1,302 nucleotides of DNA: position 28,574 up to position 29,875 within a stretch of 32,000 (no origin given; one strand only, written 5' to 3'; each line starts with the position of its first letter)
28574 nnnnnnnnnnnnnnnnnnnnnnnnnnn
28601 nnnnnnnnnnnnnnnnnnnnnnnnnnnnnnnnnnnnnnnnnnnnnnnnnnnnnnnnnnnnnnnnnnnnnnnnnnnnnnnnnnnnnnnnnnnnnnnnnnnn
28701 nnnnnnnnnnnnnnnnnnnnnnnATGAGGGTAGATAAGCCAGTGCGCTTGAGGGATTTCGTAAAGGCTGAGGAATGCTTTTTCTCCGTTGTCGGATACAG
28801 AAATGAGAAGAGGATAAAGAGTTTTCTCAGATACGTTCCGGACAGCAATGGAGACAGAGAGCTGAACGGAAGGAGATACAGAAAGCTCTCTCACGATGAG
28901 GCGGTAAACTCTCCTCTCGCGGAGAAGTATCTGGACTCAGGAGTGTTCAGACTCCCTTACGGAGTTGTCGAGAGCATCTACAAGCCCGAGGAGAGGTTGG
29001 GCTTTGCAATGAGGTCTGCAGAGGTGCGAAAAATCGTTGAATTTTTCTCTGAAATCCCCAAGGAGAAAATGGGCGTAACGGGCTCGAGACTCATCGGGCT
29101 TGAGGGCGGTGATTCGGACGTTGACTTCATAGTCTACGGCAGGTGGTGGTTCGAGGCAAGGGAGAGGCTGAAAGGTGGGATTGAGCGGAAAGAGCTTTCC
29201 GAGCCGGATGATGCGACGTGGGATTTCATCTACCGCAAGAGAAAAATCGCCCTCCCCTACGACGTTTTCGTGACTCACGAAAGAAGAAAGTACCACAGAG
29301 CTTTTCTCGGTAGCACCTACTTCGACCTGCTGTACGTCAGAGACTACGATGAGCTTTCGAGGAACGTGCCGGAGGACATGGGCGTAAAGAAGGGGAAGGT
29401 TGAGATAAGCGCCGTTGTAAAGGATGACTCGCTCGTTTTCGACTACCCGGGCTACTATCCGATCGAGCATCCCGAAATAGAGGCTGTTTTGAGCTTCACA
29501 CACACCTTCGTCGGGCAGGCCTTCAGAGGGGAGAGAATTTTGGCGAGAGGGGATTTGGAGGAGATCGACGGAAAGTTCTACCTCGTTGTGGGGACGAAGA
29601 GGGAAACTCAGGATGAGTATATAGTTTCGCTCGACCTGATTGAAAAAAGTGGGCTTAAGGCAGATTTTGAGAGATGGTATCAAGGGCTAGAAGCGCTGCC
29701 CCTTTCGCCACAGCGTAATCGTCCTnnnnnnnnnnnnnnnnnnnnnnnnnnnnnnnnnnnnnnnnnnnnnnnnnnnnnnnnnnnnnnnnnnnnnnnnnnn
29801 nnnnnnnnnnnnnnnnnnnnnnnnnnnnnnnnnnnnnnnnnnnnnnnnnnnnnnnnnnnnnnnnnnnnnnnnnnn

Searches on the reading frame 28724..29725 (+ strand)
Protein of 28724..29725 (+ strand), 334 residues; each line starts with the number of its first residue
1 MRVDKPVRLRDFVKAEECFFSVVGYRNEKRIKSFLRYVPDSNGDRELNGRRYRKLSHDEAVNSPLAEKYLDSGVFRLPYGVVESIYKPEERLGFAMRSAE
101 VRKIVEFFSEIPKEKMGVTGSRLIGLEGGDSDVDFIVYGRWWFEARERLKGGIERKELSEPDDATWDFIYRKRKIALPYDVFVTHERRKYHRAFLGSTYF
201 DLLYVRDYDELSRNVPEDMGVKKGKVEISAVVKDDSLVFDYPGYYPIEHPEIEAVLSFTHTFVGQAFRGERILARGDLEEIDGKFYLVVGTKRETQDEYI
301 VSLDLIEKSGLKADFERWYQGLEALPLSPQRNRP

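Call 75: search_protein_families(library=pfam, proteins=[window:28724-29725:+], max_evalue=0.00001)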
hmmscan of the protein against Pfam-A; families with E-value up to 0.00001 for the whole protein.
window:28724-29725:+ (334 aa): 1 family
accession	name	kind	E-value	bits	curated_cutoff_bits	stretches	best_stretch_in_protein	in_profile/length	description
PF01909.29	NTP_transf_2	-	1.5e-09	38.5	21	1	101-191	1-93/93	Nucleotidyltransferase domain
